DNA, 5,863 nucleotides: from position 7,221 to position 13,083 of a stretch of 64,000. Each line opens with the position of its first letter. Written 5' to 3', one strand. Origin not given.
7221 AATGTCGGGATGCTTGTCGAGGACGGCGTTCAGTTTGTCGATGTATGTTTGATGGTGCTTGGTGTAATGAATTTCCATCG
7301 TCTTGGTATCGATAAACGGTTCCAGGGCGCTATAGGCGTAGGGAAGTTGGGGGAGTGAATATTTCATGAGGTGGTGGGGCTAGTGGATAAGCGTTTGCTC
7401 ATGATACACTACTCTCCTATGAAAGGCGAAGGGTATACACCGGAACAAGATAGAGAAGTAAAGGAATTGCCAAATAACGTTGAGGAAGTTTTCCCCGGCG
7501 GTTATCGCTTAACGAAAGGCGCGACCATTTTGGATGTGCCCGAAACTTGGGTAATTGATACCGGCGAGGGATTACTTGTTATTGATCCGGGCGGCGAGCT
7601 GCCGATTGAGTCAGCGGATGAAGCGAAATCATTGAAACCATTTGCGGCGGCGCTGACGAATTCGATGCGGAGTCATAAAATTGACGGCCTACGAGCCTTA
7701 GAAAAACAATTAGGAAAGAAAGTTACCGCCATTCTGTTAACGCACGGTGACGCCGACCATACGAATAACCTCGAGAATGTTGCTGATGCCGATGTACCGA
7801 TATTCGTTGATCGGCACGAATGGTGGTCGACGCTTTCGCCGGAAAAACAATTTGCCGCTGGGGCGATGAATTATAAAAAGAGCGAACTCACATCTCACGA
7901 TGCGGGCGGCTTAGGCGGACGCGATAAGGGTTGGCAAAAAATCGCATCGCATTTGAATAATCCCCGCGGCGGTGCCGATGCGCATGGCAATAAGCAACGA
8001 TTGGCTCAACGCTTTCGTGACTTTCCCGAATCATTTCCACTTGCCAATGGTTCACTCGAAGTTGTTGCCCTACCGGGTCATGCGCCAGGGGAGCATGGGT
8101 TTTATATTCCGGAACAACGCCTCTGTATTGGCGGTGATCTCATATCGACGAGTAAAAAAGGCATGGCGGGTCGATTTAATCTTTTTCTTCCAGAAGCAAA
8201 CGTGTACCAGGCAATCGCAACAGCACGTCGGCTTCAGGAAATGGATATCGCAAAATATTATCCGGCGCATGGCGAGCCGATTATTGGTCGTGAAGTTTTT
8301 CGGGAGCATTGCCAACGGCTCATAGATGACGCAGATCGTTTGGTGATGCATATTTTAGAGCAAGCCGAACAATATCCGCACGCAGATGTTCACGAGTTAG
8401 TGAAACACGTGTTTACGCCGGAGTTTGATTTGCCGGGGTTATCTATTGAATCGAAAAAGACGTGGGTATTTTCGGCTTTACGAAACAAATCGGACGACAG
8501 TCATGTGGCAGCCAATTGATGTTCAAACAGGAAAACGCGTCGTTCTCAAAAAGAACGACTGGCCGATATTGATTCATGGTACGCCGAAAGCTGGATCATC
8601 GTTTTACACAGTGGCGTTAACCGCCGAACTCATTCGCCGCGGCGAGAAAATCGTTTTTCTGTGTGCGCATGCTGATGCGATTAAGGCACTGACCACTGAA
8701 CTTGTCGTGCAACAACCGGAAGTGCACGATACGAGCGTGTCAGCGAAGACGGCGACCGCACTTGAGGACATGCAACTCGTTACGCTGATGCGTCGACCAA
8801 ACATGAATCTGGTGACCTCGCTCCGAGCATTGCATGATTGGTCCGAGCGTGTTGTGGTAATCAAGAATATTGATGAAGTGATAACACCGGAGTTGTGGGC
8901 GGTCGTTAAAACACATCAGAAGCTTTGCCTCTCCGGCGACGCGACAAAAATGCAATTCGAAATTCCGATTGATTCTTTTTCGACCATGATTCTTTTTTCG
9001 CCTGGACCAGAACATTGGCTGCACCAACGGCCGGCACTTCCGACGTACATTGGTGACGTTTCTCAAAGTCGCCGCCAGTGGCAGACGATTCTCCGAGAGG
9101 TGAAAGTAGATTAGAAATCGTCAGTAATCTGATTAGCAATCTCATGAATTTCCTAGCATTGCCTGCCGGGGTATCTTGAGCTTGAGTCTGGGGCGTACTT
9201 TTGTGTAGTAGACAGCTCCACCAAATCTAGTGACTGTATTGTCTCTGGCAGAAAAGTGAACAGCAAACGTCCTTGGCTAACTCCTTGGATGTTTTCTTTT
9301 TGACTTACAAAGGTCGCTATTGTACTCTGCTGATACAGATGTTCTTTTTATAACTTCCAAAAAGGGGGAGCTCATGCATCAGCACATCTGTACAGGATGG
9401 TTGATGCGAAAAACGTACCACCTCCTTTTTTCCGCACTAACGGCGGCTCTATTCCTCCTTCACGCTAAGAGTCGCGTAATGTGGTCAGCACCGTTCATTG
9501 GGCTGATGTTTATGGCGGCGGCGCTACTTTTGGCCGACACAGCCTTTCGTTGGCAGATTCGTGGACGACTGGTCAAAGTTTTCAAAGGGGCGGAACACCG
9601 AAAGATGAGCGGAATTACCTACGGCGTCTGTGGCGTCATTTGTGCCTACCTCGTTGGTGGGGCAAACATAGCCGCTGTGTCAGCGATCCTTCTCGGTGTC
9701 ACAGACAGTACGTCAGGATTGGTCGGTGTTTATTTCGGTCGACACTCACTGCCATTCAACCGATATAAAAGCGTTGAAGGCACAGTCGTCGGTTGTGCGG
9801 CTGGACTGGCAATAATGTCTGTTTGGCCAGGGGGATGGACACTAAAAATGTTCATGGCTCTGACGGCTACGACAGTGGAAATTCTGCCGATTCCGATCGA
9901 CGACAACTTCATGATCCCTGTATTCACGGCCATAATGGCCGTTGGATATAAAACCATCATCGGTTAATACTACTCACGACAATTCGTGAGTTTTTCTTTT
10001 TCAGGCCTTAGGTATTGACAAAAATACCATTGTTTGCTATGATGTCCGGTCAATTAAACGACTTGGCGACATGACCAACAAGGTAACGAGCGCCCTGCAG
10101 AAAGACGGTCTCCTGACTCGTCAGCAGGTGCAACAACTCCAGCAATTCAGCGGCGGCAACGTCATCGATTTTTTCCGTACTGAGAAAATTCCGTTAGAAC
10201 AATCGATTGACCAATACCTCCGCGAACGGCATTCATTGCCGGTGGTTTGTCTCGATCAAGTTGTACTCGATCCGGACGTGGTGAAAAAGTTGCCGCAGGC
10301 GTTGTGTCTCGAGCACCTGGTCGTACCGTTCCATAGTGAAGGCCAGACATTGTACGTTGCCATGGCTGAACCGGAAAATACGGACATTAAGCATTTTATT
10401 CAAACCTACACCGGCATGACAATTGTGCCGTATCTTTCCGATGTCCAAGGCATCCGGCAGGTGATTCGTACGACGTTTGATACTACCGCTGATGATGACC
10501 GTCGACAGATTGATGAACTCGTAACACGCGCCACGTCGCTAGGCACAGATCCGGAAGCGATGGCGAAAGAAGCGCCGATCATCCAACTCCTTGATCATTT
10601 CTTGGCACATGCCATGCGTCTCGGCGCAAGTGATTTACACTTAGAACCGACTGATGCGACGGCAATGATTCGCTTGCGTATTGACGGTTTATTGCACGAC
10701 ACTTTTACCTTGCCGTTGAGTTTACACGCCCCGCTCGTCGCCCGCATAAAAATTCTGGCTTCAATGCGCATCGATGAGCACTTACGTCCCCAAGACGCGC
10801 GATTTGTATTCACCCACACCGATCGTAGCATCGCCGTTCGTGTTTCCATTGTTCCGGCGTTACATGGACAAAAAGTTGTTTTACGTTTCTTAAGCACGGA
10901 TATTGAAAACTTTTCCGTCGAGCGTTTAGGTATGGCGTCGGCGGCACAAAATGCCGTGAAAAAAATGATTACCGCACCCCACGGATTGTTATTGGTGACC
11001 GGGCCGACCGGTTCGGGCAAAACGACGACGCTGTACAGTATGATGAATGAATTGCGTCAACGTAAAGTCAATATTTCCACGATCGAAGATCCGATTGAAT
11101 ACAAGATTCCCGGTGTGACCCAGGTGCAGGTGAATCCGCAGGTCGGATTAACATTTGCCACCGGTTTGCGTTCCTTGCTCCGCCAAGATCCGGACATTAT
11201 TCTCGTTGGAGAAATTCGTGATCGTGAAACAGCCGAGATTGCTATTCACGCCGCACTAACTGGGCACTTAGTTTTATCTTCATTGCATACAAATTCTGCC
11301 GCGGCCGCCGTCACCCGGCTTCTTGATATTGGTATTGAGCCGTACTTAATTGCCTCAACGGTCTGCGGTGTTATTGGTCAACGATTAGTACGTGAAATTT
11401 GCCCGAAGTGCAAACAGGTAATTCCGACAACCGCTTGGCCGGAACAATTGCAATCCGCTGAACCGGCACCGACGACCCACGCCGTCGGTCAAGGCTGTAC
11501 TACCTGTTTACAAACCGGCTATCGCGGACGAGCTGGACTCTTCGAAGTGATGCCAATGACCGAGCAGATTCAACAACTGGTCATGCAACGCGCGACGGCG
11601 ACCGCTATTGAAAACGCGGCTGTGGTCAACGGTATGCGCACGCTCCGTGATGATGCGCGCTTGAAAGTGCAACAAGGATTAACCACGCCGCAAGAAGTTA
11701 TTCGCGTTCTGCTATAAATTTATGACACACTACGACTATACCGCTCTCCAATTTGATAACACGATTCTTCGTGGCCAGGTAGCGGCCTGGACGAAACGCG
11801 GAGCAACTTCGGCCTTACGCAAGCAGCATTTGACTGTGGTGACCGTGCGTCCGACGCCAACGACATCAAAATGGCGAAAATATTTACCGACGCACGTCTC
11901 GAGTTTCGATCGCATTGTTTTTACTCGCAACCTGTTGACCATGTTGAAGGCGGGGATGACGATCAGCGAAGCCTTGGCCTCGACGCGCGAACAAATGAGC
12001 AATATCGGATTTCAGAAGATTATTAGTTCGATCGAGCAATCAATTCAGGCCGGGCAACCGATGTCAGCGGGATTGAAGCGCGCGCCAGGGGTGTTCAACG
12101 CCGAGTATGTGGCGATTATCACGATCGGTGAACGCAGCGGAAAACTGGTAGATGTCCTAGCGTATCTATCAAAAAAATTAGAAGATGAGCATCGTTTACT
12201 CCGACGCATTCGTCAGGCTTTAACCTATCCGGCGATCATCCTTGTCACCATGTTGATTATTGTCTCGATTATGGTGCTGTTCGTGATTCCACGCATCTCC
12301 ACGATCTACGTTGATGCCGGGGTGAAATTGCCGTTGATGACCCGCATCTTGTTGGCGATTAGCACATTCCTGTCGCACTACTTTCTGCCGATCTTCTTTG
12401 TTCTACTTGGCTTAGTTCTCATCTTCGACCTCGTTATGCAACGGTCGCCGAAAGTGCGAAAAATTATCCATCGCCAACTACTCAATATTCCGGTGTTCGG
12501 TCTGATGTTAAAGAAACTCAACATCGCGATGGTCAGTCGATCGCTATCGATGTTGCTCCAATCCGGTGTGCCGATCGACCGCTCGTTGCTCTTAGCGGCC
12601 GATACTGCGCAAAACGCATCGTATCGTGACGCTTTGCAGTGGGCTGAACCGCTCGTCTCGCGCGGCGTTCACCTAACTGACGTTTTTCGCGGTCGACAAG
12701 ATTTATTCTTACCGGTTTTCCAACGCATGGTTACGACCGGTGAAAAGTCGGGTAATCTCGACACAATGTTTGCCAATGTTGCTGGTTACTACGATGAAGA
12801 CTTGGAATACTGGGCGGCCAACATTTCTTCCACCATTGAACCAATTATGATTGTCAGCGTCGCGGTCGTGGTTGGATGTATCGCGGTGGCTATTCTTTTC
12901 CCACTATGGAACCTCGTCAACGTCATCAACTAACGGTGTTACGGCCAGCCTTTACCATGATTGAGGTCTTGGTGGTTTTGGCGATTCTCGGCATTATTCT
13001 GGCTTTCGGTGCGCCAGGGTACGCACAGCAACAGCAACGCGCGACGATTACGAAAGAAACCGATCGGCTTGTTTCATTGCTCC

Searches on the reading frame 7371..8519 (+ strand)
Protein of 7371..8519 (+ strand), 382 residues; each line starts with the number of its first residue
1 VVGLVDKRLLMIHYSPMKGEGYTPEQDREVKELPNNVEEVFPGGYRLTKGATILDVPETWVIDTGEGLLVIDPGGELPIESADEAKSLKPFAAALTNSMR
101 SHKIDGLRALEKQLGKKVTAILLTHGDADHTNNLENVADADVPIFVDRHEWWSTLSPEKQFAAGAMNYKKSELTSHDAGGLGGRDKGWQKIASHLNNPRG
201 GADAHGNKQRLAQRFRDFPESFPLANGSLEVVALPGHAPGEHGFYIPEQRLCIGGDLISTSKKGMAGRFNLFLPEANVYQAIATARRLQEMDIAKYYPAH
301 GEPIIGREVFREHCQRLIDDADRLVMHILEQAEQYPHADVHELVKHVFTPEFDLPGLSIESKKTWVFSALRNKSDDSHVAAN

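Call 32: search_protein_families(library=pfam, proteins=[window:7371-8519:+], max_evalue=0.001)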
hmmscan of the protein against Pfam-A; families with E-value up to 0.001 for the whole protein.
window:7371-8519:+ (382 aa): 2 families
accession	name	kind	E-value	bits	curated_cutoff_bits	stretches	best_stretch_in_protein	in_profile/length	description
PF00753.33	Lactamase_B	-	9.8e-17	62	22.7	1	59-300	8-196/196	Metallo-beta-lactamase superfamily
PF12706.13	Lactamase_B_2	-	0.00065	19.8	27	0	115-148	28-64/200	Beta-lactamase superfamily domain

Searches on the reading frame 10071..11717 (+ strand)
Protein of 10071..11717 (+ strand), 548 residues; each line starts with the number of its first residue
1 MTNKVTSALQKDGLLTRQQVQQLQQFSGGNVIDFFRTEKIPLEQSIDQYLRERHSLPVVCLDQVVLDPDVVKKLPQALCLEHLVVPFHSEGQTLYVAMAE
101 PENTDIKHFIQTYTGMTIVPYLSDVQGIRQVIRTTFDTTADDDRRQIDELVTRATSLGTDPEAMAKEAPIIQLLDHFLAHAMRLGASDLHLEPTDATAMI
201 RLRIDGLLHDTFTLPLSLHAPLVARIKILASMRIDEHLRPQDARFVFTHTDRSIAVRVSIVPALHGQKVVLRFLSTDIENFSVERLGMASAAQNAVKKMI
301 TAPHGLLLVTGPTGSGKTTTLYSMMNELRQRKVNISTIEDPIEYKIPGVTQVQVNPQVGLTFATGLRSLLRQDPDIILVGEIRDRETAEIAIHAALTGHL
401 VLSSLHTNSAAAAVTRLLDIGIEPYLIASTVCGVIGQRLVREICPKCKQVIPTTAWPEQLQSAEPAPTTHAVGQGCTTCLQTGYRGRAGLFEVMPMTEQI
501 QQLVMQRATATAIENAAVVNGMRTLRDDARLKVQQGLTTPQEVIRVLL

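Call 32: search_protein_families(library=pfam, proteins=[window:10071-11717:+], max_evalue=0.001)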
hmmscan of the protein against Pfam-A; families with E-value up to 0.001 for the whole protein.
window:10071-11717:+ (548 aa): 8 families
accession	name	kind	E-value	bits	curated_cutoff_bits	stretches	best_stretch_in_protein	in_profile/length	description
PF00437.27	T2SSE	-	1.1e-126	422.9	24.9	1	165-545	3-370/370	Type II/IV secretion system protein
PF05157.20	MshEN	-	8.9e-15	54.9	23.1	1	55-138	2-86/90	MshEN domain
PF13191.12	AAA_16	-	5.9e-06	27.3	32.6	1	303-411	24-117/167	AAA ATPase domain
PF13401.12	AAA_22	-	9.5e-05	23.2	27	1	304-348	5-33/130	AAA domain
PF20720.3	nSTAND3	-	0.00017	21.8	27.2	1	296-341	11-54/155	Novel STAND NTPase 3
PF13604.12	AAA_30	-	0.00052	20.2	27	0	293-332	7-46/191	AAA domain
PF25199.1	nSTAND_NTPase5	-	0.00053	20.3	34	0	298-341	35-79/145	Novel STAND NTPase 5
PF13086.12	AAA_11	-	0.00082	19.7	27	0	293-331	7-44/257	AAA domain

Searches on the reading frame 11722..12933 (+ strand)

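Call 32: search_protein_families(library=pfam, proteins=[window:11722-12933:+], max_evalue=0.001)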
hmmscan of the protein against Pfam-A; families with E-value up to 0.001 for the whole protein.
window:11722-12933:+ (403 aa): 1 family
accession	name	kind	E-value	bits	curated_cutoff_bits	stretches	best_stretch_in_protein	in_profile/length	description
PF00482.28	T2SSF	-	2.7e-55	186.1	25.2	2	67-190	1-125/125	Type II secretion system (T2SS), protein F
